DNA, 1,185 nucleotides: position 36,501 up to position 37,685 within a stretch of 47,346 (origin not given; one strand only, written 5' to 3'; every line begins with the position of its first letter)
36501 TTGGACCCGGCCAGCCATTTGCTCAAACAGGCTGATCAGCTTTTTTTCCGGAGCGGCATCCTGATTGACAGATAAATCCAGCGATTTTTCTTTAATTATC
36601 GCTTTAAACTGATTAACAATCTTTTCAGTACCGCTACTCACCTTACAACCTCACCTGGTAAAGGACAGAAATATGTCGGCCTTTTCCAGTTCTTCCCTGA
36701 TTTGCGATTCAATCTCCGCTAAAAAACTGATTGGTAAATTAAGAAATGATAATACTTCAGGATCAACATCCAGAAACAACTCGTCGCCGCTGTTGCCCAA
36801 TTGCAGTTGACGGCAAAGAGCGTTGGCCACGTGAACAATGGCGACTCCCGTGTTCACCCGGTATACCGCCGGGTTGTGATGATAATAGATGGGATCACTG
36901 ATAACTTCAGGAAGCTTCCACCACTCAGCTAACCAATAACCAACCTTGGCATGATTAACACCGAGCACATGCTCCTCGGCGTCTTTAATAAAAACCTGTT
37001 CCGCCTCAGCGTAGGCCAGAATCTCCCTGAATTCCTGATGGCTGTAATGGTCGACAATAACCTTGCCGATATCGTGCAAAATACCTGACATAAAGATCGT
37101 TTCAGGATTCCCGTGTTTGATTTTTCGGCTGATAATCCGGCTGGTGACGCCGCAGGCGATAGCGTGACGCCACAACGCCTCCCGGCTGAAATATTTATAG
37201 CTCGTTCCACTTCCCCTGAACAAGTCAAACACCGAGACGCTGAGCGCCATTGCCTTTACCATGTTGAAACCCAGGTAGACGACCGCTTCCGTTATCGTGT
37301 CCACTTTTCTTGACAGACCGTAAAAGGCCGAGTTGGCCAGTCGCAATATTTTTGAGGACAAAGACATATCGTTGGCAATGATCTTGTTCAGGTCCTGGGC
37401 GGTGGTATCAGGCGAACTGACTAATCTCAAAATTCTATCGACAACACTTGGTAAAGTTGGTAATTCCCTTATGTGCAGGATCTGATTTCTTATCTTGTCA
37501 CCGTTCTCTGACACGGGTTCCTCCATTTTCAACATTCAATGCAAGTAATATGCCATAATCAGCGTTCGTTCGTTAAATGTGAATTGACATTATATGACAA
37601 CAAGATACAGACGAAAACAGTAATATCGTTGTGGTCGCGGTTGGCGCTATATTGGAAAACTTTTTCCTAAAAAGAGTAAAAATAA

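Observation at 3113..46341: Eight otherwise intact genes each carry exactly one in-frame TAA/TAG and no frameshift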

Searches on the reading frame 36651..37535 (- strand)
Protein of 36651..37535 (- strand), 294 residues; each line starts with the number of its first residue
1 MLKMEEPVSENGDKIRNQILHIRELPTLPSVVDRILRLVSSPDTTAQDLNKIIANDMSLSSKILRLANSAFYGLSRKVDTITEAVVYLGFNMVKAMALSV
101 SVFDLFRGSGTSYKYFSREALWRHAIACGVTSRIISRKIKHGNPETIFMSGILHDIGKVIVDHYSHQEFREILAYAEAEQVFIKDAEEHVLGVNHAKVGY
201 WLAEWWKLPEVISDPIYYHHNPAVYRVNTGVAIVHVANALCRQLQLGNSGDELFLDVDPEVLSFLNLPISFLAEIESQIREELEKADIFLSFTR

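Call 26: search_protein_families(library=ncbifam, proteins=[window:36651-37535:-], max_evalue=0.01)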
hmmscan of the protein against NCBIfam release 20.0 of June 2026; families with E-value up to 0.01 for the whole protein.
window:36651-37535:- (294 aa): 3 families
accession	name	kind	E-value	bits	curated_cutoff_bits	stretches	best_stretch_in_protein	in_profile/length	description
TIGR00277.1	HDIG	domain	3.4e-07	30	27.6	1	121-221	5-83/84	HDIG domain-containing metalloprotein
NF005519.0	PRK07152.1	equivalog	0.00013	21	315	1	60-244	157-310/361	nicotinate-nucleotide adenylyltransferase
TIGR01596.1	cas3_HD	equivalog_domain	0.0031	17.6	43.45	1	140-228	27-109/178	CRISPR-associated endonuclease Cas3''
